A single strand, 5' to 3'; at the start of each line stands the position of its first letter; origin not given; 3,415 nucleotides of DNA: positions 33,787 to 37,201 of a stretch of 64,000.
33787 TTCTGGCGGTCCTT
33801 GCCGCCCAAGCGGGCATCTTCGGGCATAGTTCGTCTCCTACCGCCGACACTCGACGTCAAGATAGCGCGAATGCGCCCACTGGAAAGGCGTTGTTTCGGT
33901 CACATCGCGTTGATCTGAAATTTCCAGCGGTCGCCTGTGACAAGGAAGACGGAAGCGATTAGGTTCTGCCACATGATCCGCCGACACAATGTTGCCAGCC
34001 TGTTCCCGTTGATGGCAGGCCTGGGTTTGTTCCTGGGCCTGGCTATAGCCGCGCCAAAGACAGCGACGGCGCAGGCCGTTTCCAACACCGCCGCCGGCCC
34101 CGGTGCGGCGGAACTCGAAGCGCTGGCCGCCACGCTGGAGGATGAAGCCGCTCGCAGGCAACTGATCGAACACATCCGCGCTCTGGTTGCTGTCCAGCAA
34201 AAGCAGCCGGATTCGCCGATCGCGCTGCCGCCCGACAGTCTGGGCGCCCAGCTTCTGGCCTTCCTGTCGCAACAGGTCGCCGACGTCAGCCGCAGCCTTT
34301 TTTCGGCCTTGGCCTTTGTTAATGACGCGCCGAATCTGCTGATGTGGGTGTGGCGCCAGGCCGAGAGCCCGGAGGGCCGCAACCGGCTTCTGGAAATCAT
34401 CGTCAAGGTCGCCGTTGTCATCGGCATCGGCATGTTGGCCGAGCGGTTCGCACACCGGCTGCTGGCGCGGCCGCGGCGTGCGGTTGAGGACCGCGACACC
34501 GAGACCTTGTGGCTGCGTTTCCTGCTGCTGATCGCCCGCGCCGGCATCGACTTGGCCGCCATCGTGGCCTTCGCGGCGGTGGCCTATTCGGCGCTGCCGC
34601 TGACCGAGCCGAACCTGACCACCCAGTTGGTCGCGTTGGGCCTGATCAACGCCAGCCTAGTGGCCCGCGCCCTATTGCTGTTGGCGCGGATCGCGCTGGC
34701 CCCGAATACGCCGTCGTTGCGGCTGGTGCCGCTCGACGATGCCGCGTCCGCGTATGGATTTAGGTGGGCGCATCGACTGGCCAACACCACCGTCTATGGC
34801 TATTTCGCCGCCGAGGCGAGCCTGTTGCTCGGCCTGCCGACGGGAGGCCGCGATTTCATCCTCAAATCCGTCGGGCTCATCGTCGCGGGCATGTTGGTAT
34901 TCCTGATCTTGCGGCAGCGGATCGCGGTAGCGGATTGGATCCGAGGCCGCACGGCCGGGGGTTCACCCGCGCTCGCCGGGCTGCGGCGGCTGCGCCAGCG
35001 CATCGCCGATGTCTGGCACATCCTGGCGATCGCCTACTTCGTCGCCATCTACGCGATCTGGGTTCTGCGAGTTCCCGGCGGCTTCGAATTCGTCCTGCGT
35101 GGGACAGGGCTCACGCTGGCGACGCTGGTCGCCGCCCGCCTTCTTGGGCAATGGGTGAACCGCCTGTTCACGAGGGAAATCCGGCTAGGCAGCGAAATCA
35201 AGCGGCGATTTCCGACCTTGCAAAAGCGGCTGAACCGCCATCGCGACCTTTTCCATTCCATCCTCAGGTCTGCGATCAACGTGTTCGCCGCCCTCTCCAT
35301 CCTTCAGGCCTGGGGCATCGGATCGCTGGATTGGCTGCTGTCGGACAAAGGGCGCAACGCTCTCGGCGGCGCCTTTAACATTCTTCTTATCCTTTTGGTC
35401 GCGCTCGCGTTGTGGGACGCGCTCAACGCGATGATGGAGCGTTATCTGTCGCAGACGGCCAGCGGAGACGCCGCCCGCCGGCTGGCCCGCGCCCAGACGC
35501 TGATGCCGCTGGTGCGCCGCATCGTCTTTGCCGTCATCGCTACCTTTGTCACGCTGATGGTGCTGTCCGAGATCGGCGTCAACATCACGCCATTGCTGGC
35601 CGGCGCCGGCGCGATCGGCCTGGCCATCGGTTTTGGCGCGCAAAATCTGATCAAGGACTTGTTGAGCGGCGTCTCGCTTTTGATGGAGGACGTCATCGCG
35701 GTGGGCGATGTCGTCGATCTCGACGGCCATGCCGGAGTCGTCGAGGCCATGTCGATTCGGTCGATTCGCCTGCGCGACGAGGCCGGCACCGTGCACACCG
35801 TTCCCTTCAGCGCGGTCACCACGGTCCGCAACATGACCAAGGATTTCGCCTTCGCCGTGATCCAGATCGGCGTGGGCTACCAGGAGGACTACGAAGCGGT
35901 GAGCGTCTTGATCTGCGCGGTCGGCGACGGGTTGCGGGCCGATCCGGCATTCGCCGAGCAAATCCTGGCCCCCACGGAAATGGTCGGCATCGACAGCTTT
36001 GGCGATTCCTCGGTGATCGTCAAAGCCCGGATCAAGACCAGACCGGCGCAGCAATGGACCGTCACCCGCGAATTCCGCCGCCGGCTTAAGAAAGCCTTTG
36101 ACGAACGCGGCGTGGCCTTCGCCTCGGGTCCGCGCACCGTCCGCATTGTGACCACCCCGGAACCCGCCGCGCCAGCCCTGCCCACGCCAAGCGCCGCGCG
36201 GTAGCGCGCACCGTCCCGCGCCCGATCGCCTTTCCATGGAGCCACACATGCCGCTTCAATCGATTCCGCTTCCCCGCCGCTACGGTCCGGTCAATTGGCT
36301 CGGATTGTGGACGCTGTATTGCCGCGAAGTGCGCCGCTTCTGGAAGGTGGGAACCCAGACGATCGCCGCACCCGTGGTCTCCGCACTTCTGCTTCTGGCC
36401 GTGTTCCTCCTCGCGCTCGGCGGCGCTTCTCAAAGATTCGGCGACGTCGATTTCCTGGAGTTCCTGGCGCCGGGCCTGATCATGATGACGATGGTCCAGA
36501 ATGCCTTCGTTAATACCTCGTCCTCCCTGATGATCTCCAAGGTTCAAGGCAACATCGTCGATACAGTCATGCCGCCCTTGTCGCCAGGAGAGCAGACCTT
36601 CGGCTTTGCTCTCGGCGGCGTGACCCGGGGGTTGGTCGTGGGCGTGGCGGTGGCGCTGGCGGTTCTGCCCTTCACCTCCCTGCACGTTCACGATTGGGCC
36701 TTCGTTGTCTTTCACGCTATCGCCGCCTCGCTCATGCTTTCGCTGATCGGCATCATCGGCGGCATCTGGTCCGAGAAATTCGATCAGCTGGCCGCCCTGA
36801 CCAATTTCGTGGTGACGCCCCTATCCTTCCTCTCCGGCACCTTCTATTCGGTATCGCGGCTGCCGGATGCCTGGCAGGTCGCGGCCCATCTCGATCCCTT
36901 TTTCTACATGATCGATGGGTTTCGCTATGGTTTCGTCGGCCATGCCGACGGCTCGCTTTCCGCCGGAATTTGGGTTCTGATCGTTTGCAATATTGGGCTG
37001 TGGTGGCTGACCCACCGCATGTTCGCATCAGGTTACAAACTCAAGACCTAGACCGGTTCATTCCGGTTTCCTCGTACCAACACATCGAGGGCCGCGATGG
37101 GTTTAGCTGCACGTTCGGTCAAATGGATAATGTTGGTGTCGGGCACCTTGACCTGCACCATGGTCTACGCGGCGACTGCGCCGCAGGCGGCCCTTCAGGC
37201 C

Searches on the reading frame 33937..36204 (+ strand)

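Call 42: search_protein_families(library=pfam, proteins=[window:33937-36204:+], max_evalue=0.00001)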
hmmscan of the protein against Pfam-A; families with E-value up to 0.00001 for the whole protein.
window:33937-36204:+ (755 aa): 4 families
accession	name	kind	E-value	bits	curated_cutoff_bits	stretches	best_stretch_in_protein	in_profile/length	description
PF25392.1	MS_channel_TM1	-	7.9e-21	74.3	27.1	1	390-466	2-79/79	Mechanosensitive ion channel, transmembrane helix 1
PF00924.24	MS_channel_2nd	-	2.8e-16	59.8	20.2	1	570-634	1-67/68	Mechanosensitive ion channel, beta-domain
PF21088.3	MS_channel_1st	-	1.8e-09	37.9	23.1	1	529-569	2-42/42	Mechanosensitive ion channel, transmembrane helices 2/3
PF21082.3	MS_channel_3rd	-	3.5e-09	37.4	21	1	641-728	2-88/88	Mechanosensitive ion channel MscS, C-terminal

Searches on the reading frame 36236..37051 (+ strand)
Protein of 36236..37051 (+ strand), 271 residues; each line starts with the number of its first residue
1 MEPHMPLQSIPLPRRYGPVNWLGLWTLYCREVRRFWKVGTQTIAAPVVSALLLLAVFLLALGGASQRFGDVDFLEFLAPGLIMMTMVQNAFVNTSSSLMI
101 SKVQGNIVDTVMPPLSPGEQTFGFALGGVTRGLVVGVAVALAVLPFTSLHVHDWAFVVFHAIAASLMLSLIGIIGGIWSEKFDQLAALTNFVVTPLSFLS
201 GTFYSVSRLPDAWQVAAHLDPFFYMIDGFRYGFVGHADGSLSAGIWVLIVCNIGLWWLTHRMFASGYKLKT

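Call 42: search_protein_families(library=pfam, proteins=[window:36236-37051:+], max_evalue=0.00001)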
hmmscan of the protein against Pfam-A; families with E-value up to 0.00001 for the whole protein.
window:36236-37051:+ (271 aa): 2 families
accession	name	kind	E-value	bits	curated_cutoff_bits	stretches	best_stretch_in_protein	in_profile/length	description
PF01061.29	ABC2_membrane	-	1.6e-31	109.9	26.9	1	24-233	3-210/211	ABC-2 type transporter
PF12698.13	ABC2_membrane_3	-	6.1e-06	26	31.6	1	73-231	160-317/347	ABC-2 family transporter protein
